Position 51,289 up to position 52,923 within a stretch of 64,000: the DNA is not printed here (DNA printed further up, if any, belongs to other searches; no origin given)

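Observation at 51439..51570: Evidence of recent gene conversion among propeller paralogs' 3' ends (T9SS CTD exchange)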

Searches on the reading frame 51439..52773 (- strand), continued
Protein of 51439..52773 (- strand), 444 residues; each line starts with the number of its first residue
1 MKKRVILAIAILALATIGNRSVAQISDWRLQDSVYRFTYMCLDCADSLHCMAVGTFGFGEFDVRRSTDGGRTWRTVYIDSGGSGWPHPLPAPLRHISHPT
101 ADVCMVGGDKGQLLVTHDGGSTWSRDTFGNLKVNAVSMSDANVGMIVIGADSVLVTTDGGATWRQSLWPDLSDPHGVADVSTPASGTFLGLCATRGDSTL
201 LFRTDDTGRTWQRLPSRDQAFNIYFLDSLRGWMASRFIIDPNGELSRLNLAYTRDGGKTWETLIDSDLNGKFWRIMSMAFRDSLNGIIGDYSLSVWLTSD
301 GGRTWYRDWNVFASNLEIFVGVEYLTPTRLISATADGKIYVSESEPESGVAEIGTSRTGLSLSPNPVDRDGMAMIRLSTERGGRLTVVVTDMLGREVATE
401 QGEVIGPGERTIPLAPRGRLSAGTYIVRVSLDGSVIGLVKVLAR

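Call 15: find_homologous_proteins(query=window:51439-52773:-, max_evalue=1e-10)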
Query window:51439-52773:- (444 aa): 386 proteins with E <= 1e-10 among 8000 candidates; the best 120 are listed.
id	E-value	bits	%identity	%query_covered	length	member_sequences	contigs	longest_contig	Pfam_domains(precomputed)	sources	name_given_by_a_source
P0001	1.2e-225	768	77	96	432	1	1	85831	PF14870.13,PF02012.27,PF15902.13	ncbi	-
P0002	6.9e-158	544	55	100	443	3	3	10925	PF14870.13,PF02012.27,PF15902.13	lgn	-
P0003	3.1e-146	506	51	100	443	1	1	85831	PF25852.1,PF14870.13,PF15902.13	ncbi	-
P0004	1.8e-47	180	32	96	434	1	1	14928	PF18962.8,PF25852.1,PF14870.13,PF02012.27,PF15902.13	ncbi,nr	ncbi:MAG TPA: YCF48-related protein [Candidatus Kapabacteria bacterium]|nr:YCF48-related protein [Ca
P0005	1.1e-41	161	31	100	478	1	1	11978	PF14870.13,PF02012.27,PF15902.13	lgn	-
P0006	1.9e-36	144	28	96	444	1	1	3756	PF18962.8,PF14870.13,PF02012.27,PF15902.13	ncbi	-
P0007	2.7e-36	144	30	84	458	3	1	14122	PF14870.13,PF02012.27,PF15902.13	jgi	jgi:photosystem II stability/assembly factor-like uncharacterized protein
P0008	2.2e-34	137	32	69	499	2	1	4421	PF25852.1,PF14870.13,PF02012.27,PF15902.13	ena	-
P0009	1.5e-33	135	30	97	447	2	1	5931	PF18962.8,PF14870.13,PF02012.27,PF15902.13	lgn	-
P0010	3.2e-33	133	26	68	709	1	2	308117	PF18962.8,PF14870.13,PF02012.27,PF15902.13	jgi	jgi:photosystem II stability/assembly factor-like uncharacterized protein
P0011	1.6e-32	131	31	55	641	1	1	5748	PF25852.1,PF14870.13,PF02012.27,PF15902.13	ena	-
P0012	1.0e-31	128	27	96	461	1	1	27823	PF14870.13,PF02012.27,PF15902.13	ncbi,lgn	-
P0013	1.1e-30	125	29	80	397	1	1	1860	PF18962.8,PF14870.13,PF02012.27,PF15902.13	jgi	jgi:photosystem II stability/assembly factor-like uncharacterized protein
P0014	1.4e-29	121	27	100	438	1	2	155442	PF18962.8,PF14870.13,PF02012.27,PF15902.13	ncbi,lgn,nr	ncbi:MAG: T9SS type A sorting domain-containing protein [Bacteroidetes bacterium]|nr:MAG: T9SS type 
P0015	7.5e-28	116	29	43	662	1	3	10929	PF24316.2,PF14870.13,PF02012.27,PF15902.13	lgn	-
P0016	2.9e-27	114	28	92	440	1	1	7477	PF18962.8,PF14870.13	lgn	-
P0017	3.5e-27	114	27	91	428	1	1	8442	PF18962.8,PF25852.1,PF14870.13,PF02012.27,PF15902.13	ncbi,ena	-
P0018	6.8e-27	113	27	59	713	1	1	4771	PF18962.8,PF25852.1,PF14870.13,PF02012.27,PF15902.13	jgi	-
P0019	1.2e-26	112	26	77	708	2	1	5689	PF18962.8,PF14870.13,PF02012.27,PF15902.13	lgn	-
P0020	1.8e-25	108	26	85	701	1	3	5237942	PF18962.8,PF25852.1,PF14870.13,PF02012.27,PF15902.13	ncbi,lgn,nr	ncbi:MAG: YCF48-related protein [Bacteroidia bacterium]|nr:YCF48-related protein [Bacteroidia bacter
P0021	2.5e-25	107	25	87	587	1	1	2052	PF24316.2,PF14870.13,PF02012.27,PF15902.13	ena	-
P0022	3.8e-25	107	31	49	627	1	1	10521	PF25852.1,PF14870.13,PF02012.27,PF15902.13,PF13088.13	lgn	-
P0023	4.1e-25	107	28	82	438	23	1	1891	PF18962.8,PF24316.2,PF14870.13,PF02012.27,PF15902.13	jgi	jgi:photosystem II stability/assembly factor-like uncharacterized protein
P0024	1.2e-24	105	24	61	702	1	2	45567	PF18962.8,PF25852.1,PF14870.13,PF02012.27,PF15902.13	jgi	jgi:photosystem II stability/assembly factor-like uncharacterized protein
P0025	1.5e-24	105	26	45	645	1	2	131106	PF24316.2,PF14870.13,PF02012.27,PF15902.13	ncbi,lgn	-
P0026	1.8e-24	105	33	59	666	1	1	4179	PF14870.13,PF02012.27,PF15902.13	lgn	-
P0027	2.3e-24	104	29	91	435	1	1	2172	PF18962.8,PF25852.1,PF14870.13,PF02012.27,PF15902.13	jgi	jgi:photosystem II stability/assembly factor-like uncharacterized protein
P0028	6.3e-24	103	28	69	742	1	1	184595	PF18962.8,PF25852.1,PF14870.13,PF02012.27,PF15902.13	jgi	jgi:photosystem II stability/assembly factor-like uncharacterized protein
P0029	7.6e-24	103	27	91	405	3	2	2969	PF14870.13,PF02012.27,PF15902.13,PF13088.13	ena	-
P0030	1.1e-23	102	32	59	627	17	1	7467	PF25852.1,PF14870.13,PF02012.27,PF15902.13,PF13088.13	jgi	-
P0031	1.2e-23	102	30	47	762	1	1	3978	PF25852.1,PF24316.2,PF14870.13,PF02012.27,PF15902.13,PF03174.20,PF13088.13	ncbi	-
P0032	1.4e-23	102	29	54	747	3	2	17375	PF25852.1,PF24316.2,PF14870.13,PF02012.27,PF15902.13,PF03174.20,PF13088.13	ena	-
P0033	1.6e-23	101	29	55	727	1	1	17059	PF25852.1,PF14870.13,PF02012.27,PF15902.13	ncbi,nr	ncbi:MAG TPA: YCF48-related protein [Planctomycetota bacterium]|nr:YCF48-related protein [Planctomyc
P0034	2.1e-23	101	24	90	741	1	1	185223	PF14870.13,PF13860.13,PF02012.27,PF15902.13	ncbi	-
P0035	2.7e-23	101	30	55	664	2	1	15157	PF14870.13,PF02012.27,PF15902.13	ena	-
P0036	3.2e-23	100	27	87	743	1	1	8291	PF18962.8,PF25852.1,PF14870.13,PF02012.27,PF15902.13,PF13088.13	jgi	jgi:photosystem II stability/assembly factor-like uncharacterized protein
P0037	3.2e-23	100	28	89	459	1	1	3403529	PF18962.8,PF14870.13,PF02012.27,PF15902.13,PF13088.13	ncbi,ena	-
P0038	7.3e-23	99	28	59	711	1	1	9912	PF25852.1,PF14870.13,PF13860.13,PF02012.27,PF15902.13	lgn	-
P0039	7.5e-23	99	29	50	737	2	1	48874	PF25852.1,PF24316.2,PF14870.13,PF02012.27,PF15902.13,PF13088.13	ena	-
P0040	1.0e-22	99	28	64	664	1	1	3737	PF24316.2,PF14870.13,PF02012.27,PF15902.13,PF13088.13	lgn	-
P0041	1.2e-22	99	29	55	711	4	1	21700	PF18962.8,PF24316.2,PF14870.13,PF02012.27,PF15902.13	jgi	-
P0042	2.0e-22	98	29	97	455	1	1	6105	PF24316.2,PF14870.13,PF02012.27,PF15902.13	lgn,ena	-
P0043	3.0e-22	97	31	68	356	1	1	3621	PF25852.1,PF14870.13,PF02012.27,PF15902.13,PF13088.13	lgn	-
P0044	3.7e-22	97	24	95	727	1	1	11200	PF18962.8,PF14870.13,PF02012.27,PF15902.13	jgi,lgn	jgi:photosystem II stability/assembly factor-like uncharacterized protein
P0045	3.7e-22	97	32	50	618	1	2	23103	PF14870.13,PF02012.27,PF15902.13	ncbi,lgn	-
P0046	3.9e-22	97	30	38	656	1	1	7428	PF25852.1,PF14870.13,PF02012.27,PF15902.13,PF13088.13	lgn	-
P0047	5.3e-22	96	28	88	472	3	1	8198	PF14870.13,PF02012.27,PF15902.13,PF13088.13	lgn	-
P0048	5.4e-22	96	31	55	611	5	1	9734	PF25852.1,PF24316.2,PF14870.13,PF02012.27,PF15902.13,PF13088.13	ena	-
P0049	8.6e-22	96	30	50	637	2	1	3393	PF14870.13,PF02012.27,PF15902.13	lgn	-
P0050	9.0e-22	96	29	57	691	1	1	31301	PF18962.8,PF14870.13,PF02012.27,PF15902.13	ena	-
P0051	2.3e-21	94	25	86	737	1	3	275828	PF18962.8,PF14870.13,PF13860.13,PF02012.27,PF15902.13,PF13088.13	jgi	-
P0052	2.7e-21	94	30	49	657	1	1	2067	PF25852.1,PF14870.13,PF02012.27,PF15902.13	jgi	jgi:photosystem II stability/assembly factor-like uncharacterized protein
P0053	2.8e-21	94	25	51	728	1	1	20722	PF18962.8,PF14870.13,PF02012.27,PF15902.13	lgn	-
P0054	3.5e-21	94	26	65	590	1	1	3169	PF24316.2,PF14870.13,PF02012.27,PF15902.13,PF13088.13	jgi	jgi:photosystem II stability/assembly factor-like uncharacterized protein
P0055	5.0e-21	93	27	68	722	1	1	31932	PF14870.13,PF02012.27,PF15902.13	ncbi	ncbi:MAG: YCF48-related protein [Ignavibacteriaceae bacterium]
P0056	5.1e-21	93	26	97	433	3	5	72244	PF14870.13,PF02012.27,PF15902.13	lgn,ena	-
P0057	5.3e-21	93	27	81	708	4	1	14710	PF18962.8,PF25852.1,PF14870.13,PF02012.27,PF15902.13,PF13088.13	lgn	-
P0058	6.6e-21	93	29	59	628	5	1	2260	PF14870.13,PF02012.27,PF15902.13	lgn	-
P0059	7.0e-21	93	25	89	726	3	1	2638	PF14870.13,PF13860.13,PF02012.27,PF15902.13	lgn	-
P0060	7.9e-21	93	28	54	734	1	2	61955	PF24316.2,PF14870.13,PF02012.27,PF15902.13,PF13088.13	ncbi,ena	-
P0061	8.0e-21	93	31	58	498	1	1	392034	PF25852.1,PF14870.13,PF02012.27,PF15902.13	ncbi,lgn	-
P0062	8.4e-21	92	25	56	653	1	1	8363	PF14870.13,PF02012.27,PF15902.13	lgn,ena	-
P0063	8.5e-21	92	26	84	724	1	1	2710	PF14870.13,PF13860.13,PF02012.27,PF15902.13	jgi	jgi:photosystem II stability/assembly factor-like uncharacterized protein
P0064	1.1e-20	92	25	67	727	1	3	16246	PF18962.8,PF14870.13,PF02012.27,PF15902.13,PF13088.13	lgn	-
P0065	1.4e-20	92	28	35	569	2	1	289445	PF25852.1,PF24316.2,PF14870.13,PF02012.27,PF15902.13,PF13088.13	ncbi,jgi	ncbi:MAG TPA: YCF48-related protein [Symbiobacteriaceae bacterium]|jgi:photosystem II stability/asse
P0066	1.8e-20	91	28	96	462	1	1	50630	PF18962.8,PF25852.1,PF14870.13,PF15902.13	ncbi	-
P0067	1.8e-20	91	29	50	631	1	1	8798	PF25852.1,PF24316.2,PF14870.13,PF02012.27,PF15902.13,PF13088.13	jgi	jgi:photosystem II stability/assembly factor-like uncharacterized protein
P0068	2.7e-20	91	27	59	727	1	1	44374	PF14870.13,PF02012.27,PF15902.13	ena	-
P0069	3.5e-20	90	22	86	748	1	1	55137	PF18962.8,PF14870.13,PF02012.27,PF15902.13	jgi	jgi:photosystem II stability/assembly factor-like uncharacterized protein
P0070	3.9e-20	90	28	89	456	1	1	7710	PF14870.13,PF15902.13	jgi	jgi:photosystem II stability/assembly factor-like uncharacterized protein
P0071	5.3e-20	90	31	67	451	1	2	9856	PF24316.2,PF14870.13,PF02012.27,PF15902.13,PF13088.13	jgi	jgi:photosystem II stability/assembly factor-like uncharacterized protein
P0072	6.2e-20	90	24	57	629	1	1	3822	PF25852.1,PF24316.2,PF14870.13,PF02012.27,PF15902.13,PF13088.13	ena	-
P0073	7.7e-20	89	30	55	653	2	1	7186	PF14870.13,PF02012.27,PF15902.13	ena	-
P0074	1.0e-19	89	28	61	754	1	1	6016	PF00801.27,PF14870.13,PF02012.27,PF15902.13,PF13088.13,PF18911.7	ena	-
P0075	1.1e-19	89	28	66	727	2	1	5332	PF13585.13,PF14870.13,PF13860.13,PF02012.27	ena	-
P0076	1.1e-19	89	26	88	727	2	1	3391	PF18962.8,PF14870.13,PF02012.27,PF15902.13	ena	-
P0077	1.2e-19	89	29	68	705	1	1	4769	PF18962.8,PF25852.1,PF14870.13,PF02012.27,PF15902.13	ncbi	-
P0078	1.2e-19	89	27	64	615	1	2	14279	PF25852.1,PF14870.13,PF02012.27,PF15902.13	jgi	jgi:photosystem II stability/assembly factor-like uncharacterized protein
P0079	1.4e-19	89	34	38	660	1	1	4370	PF25852.1,PF14870.13,PF02012.27,PF15902.13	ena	-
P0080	1.5e-19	88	29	41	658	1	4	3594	PF14870.13,PF02012.27,PF15902.13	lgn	-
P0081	1.7e-19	88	30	69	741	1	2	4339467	PF18962.8,PF14870.13,PF02012.27,PF15902.13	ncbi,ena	-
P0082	1.8e-19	88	23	88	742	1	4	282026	PF18962.8,PF14870.13,PF02012.27,PF15902.13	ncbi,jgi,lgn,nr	ncbi:MAG: T9SS type A sorting domain-containing protein [Ignavibacteria bacterium]|jgi:photosystem I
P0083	1.9e-19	88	26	86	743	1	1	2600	PF00801.27,PF25852.1,PF14870.13,PF02012.27,PF15902.13,PF18911.7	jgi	-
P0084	4.1e-19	87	27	62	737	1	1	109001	PF18962.8,PF18998.7,PF14870.13,PF25293.2,PF02012.27,PF15902.13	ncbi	-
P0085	4.7e-19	87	28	73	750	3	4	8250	PF18962.8,PF25852.1,PF14870.13,PF02012.27,PF15902.13,PF13088.13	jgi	-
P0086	9.2e-19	86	26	92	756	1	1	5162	PF18962.8,PF14870.13,PF15902.13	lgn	-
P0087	1.1e-18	85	24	84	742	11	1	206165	PF18962.8,PF14870.13,PF02012.27,PF15902.13,PF13088.13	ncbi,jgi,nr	ncbi:MAG: T9SS type A sorting domain-containing protein [Ignavibacteria bacterium]|jgi:photosystem I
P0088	1.3e-18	85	25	84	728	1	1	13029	PF18962.8,PF25852.1,PF14870.13,PF02012.27,PF15902.13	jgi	jgi:photosystem II stability/assembly factor-like uncharacterized protein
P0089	1.4e-18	85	26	65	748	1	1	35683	PF00801.27,PF15899.12,PF14870.13,PF02012.27,PF15902.13,PF18911.7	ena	-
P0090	1.7e-18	85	28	47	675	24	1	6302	PF14870.13,PF02012.27,PF15902.13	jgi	-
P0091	1.7e-18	85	30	61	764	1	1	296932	PF14870.13,PF17210.10,PF02012.27,PF15902.13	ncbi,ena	-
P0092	1.7e-18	85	25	48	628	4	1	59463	PF23366.2,PF25852.1,PF24316.2,PF14870.13,PF02012.27,PF15902.13,PF13088.13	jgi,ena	-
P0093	1.9e-18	85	26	92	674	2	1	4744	PF25852.1,PF14870.13,PF02012.27,PF15902.13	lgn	-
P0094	2.0e-18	85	31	50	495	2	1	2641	PF14870.13,PF02012.27,PF15902.13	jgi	jgi:photosystem II stability/assembly factor-like uncharacterized protein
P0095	2.0e-18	85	25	64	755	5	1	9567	PF18962.8,PF14870.13,PF13860.13,PF02012.27,PF15902.13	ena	-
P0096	2.4e-18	84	27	52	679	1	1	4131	PF25852.1,PF14870.13,PF02012.27,PF15902.13,PF13088.13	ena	-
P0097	2.6e-18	84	32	43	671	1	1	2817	PF25852.1,PF24316.2,PF14870.13,PF02012.27,PF15902.13,PF13088.13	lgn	-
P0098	2.8e-18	84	31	44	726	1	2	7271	PF24316.2,PF14870.13,PF02012.27,PF15902.13,PF13088.13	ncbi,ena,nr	ncbi:MAG: hypothetical protein M0Z66_09305 [Thermaerobacter sp.]|nr:hypothetical protein [Thermaerob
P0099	2.9e-18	84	31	80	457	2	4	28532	PF18962.8,PF14870.13,PF02012.27,PF15902.13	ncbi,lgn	-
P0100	3.3e-18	84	34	39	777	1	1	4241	PF24316.2,PF14870.13,PF02012.27,PF15902.13,PF13088.13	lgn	-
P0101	3.4e-18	84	28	66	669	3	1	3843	PF14870.13,PF02012.27,PF15902.13,PF13088.13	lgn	-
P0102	3.5e-18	84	29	97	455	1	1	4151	PF14870.13,PF02012.27,PF15902.13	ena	-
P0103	3.5e-18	84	23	87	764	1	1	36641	PF18962.8,PF14870.13,PF15902.13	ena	-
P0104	3.6e-18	84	33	54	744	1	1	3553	PF18962.8,PF14870.13,PF02012.27,PF15902.13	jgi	jgi:photosystem II stability/assembly factor-like uncharacterized protein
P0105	3.6e-18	84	27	87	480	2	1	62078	PF18962.8,PF14870.13,PF02012.27,PF15902.13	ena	-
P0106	4.4e-18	84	26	57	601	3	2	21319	PF18962.8,PF24316.2,PF14870.13,PF13860.13,PF02012.27,PF15902.13,PF13088.13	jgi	jgi:photosystem II stability/assembly factor-like uncharacterized protein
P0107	9.5e-18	82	28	45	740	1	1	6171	PF14870.13,PF02012.27,PF15902.13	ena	-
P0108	1.1e-17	82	26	94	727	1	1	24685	PF18962.8,PF14870.13,PF02012.27,PF15902.13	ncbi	-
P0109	1.3e-17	82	27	87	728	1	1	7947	PF18962.8,PF14870.13,PF02012.27,PF15902.13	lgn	-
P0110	1.6e-17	82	27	47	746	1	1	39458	PF14870.13,PF02012.27,PF15902.13,PF13088.13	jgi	jgi:photosystem II stability/assembly factor-like uncharacterized protein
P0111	1.8e-17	82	30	61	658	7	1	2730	PF25852.1,PF14870.13,PF02012.27,PF15902.13,PF13088.13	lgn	-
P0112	1.8e-17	81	25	83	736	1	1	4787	PF18962.8,PF14870.13,PF02012.27,PF15902.13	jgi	jgi:photosystem II stability/assembly factor-like uncharacterized protein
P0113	1.9e-17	81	39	26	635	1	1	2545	PF25852.1,PF14870.13,PF02012.27,PF15902.13,PF13088.13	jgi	-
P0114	2.0e-17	81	26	71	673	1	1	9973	PF25852.1,PF14870.13,PF02012.27,PF15902.13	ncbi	-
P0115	2.5e-17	81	26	55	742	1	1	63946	PF18962.8,PF14870.13,PF02012.27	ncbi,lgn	ncbi:MAG: YCF48-related protein [Ignavibacteriales bacterium]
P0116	2.9e-17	81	24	50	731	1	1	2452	PF18962.8,PF14870.13,PF02012.27,PF15902.13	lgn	-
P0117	3.6e-17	81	26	56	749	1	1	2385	PF00801.27,PF25852.1,PF14870.13,PF02012.27,PF15902.13,PF18911.7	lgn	-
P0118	4.0e-17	80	28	52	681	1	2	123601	PF25852.1,PF14870.13,PF02012.27,PF15902.13,PF13088.13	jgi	jgi:photosystem II stability/assembly factor-like uncharacterized protein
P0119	4.2e-17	80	30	59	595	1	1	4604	PF14870.13,PF02012.27,PF15902.13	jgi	-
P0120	4.8e-17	80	30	44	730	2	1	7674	PF14870.13,PF02012.27,PF15902.13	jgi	jgi:photosystem II stability/assembly factor-like uncharacterized protein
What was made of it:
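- Tried and rejected: The large protein search (call 15) found only the window's own D and E and the sister strain's A.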

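Call 17: find_encoding_contigs(protein=P0002, flank=10000, max_places=10)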
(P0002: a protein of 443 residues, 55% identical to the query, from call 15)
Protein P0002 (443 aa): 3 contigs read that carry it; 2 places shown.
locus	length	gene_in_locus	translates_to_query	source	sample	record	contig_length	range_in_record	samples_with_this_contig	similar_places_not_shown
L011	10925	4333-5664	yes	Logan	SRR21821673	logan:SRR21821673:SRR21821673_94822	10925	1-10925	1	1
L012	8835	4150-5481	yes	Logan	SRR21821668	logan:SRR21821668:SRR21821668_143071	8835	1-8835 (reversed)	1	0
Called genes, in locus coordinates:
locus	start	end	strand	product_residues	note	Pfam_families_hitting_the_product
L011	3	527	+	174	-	?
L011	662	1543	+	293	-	PF00231:ATP-synt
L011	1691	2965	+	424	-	PF07690:MFS_1, PF12832:MFS_1_like, PF13347:MFS_2, PF00083:Sugar_tr, PF05977:MFS_3, PF07690:MFS_1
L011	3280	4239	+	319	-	-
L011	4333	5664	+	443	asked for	PF15902:Sortilin-Vps10 (faint), PF02012:BNR (faint), PF14870:PSII_BNR (faint)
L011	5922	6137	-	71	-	-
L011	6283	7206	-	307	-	PF01497:Peripla_BP_2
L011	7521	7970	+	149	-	PF09424:YqeY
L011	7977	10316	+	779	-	PF00488:MutS_V, PF20297:MSSS, PF01713:Smr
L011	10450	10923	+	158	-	?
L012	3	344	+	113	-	?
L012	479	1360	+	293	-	PF00231:ATP-synt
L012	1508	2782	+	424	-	PF07690:MFS_1, PF12832:MFS_1_like, PF13347:MFS_2, PF00083:Sugar_tr, PF05977:MFS_3, PF07690:MFS_1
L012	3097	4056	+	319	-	-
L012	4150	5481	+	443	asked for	PF15902:Sortilin-Vps10 (faint), PF02012:BNR (faint), PF14870:PSII_BNR (faint)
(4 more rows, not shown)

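Call 18: find_encoding_contigs(protein=P0001, flank=10000, max_places=10)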
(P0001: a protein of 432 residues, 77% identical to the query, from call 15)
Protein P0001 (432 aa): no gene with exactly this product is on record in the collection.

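Call 22: find_related_loci(query=A1, collection=metagenome_contigs, flank=10000)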
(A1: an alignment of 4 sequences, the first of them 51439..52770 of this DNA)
Query A1 (443 aa) in metagenome_contigs; peptide patterns used: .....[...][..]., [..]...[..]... (x = any residue, [..] = any of these).
153 stretches matched a pattern; 20 encode a relative of the query (tblastn E <= 1e-3); 20 distinct loci.
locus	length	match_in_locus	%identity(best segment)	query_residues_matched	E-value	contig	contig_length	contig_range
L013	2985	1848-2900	28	41-383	2e-33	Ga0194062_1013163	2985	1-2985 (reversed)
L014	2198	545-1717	28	41-427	7e-29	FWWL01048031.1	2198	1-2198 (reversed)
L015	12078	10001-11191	23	38-427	8e-24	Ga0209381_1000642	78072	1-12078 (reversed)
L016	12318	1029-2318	24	4-428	2e-22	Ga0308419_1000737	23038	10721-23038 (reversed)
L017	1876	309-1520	24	41-427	2e-22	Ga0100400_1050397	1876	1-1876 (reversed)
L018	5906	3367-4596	23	41-443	5e-22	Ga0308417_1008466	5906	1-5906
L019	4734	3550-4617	26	45-435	6e-17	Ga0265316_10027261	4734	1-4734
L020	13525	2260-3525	24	3-431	9e-25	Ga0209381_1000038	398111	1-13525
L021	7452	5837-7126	35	41-441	1e-11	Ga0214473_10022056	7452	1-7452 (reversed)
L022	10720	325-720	28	41-164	3e-11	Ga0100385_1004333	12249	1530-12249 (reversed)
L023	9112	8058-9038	28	41-327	2e-11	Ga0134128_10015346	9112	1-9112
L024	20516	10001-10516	27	131-305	8e-10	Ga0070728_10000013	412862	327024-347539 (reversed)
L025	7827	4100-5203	30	62-430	4e-9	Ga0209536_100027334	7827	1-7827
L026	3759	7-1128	26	52-342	1e-8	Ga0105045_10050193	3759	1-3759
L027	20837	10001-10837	30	45-307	6e-8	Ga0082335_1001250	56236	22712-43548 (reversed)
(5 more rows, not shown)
